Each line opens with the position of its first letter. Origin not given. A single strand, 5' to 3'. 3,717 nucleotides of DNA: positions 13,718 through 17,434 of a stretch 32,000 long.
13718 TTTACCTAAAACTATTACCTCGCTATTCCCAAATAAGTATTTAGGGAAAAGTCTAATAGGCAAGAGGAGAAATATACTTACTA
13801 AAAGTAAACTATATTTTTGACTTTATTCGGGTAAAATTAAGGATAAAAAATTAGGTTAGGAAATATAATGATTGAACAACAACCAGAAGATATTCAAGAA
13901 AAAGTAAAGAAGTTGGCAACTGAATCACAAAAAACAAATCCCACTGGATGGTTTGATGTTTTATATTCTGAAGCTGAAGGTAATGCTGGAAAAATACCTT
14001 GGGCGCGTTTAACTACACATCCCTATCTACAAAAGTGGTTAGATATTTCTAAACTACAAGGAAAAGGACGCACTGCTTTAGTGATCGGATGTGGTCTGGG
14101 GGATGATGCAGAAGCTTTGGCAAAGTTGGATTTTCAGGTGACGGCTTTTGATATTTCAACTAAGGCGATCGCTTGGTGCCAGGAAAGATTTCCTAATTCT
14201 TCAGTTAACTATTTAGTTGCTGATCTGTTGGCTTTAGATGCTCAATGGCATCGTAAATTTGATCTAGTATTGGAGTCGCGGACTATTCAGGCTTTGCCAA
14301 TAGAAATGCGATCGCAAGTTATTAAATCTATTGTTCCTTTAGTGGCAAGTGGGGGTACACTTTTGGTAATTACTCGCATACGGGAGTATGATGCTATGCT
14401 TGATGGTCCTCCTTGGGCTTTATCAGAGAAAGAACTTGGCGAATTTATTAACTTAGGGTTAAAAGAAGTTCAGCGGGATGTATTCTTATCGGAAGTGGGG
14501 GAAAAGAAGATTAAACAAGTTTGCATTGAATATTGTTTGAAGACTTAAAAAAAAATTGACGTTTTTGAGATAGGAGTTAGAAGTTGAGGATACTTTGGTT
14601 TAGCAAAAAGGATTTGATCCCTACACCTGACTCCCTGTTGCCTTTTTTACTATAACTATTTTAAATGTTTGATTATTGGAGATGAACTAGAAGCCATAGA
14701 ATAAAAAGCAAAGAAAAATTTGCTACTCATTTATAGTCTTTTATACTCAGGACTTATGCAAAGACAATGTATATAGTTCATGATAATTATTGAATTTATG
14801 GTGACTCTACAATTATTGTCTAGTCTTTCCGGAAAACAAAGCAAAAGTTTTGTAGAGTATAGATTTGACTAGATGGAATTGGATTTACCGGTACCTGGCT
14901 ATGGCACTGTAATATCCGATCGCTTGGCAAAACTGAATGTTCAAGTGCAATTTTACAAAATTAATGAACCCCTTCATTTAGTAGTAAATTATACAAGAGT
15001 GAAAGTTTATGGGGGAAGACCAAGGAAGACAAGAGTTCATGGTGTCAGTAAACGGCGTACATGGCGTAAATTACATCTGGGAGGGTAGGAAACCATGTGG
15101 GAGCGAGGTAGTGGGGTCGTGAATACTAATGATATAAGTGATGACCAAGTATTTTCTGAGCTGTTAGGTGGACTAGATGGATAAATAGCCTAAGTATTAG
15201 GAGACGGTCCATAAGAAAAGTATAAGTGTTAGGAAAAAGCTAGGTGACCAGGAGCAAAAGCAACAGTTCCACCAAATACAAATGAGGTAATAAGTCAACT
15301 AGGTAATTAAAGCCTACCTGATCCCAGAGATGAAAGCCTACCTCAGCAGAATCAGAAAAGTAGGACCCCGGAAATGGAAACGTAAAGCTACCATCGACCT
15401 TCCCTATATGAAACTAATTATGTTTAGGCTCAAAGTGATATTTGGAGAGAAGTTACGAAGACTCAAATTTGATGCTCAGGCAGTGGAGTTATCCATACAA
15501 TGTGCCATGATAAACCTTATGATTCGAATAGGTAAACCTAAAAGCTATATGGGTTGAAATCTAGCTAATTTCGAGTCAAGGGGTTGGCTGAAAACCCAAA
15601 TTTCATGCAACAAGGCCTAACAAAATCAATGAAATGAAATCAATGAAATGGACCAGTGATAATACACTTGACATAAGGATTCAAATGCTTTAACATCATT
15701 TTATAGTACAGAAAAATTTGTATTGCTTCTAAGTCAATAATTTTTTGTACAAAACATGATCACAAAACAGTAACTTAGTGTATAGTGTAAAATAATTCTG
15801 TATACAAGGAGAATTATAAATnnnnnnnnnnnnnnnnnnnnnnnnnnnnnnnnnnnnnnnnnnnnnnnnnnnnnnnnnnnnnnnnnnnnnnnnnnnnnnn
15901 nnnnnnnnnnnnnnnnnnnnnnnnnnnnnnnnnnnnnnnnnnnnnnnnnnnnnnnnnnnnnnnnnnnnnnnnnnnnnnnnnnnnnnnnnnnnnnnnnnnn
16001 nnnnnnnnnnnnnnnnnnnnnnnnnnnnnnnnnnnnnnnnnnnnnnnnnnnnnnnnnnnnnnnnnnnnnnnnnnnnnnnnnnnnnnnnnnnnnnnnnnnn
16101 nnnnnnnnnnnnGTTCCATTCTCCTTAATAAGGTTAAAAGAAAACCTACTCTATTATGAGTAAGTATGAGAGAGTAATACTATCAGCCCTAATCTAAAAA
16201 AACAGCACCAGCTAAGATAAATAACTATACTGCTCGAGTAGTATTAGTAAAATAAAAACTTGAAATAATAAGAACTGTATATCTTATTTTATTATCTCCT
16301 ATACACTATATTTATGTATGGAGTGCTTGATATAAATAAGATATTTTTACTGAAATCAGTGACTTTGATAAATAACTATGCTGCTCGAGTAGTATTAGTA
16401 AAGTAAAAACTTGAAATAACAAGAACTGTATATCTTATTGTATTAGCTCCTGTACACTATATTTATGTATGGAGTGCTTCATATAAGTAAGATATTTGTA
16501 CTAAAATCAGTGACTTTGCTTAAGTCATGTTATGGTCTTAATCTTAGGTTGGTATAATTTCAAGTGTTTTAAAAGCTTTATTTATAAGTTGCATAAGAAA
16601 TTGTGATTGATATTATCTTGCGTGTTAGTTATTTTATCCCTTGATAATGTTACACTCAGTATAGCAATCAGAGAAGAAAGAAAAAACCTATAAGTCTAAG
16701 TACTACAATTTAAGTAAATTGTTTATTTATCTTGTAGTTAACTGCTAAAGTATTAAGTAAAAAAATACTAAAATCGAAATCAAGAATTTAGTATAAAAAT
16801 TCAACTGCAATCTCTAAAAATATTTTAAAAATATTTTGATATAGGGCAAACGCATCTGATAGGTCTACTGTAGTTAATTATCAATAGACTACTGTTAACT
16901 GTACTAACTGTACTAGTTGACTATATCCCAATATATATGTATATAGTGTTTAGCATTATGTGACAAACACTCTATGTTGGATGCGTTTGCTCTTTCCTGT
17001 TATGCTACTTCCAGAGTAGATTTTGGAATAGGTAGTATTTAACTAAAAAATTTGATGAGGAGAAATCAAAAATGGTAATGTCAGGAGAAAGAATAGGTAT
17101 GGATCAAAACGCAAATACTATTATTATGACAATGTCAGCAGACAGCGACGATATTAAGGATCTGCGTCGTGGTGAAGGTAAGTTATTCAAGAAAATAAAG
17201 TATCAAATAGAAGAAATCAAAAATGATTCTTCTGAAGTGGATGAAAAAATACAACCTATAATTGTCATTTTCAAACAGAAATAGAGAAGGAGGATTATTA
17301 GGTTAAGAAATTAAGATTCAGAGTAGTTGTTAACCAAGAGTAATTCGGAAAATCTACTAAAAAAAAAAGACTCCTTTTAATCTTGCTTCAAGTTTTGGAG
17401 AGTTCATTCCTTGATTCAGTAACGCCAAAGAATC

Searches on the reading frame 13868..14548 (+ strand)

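Call 32: search_protein_families(library=pfam, proteins=[window:13868-14548:+], max_evalue=0.001)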
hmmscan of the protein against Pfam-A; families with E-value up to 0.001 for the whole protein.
window:13868-14548:+ (226 aa): 8 families
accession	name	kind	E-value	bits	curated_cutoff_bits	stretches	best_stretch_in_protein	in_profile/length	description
PF05724.17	TPMT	-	1.4e-16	61.2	26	1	40-214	12-202/218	Thiopurine S-methyltransferase (TPMT)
PF13649.12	Methyltransf_25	-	3.1e-12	47.4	27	1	71-163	2-97/97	Methyltransferase domain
PF08241.18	Methyltransf_11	-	1.5e-11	45.2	21.2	1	72-166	2-94/95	Methyltransferase domain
PF08242.18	Methyltransf_12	-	1.3e-10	42.4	30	1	71-165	1-98/98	Methyltransferase domain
PF05401.17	NodS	-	9.5e-08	32.6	24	1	48-166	21-143/201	Nodulation protein S (NodS)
PF13847.12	Methyltransf_31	-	1.9e-07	31.3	27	1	67-169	4-111/145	Methyltransferase domain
PF03848.20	TehB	-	1.1e-06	28.7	20.4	1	69-176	33-141/193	Tellurite resistance protein TehB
PF13489.12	Methyltransf_23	-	0.00017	21.8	27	1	58-183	14-132/164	Methyltransferase domain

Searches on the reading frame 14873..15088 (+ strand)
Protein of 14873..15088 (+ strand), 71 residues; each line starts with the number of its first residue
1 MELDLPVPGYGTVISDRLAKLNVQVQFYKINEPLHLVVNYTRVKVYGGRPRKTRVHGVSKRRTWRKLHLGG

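Call 71: search_protein_families(library=pfam, proteins=[window:14873-15088:+], max_evalue=0.01)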
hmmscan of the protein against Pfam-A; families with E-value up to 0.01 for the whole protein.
window:14873-15088:+ (71 aa): 1 family
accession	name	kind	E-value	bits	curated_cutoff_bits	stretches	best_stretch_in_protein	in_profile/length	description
PF13737.12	DDE_Tnp_1_5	-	1.8e-06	28.8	28.1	1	2-47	67-111/112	Transposase DDE domain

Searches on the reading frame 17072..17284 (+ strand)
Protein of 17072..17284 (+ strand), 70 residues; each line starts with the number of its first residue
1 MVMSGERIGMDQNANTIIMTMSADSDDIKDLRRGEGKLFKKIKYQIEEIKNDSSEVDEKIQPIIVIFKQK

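Call 71: search_protein_families(library=pfam, proteins=[window:17072-17284:+], max_evalue=0.01)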
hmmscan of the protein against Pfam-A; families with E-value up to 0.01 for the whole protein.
window:17072-17284:+ (70 aa): 1 family
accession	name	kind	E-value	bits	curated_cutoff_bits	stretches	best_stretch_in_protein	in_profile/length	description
PF19702.4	DUF6200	-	1.8e-15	56.8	26.9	1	11-70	9-71/76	Family of unknown function (DUF6200)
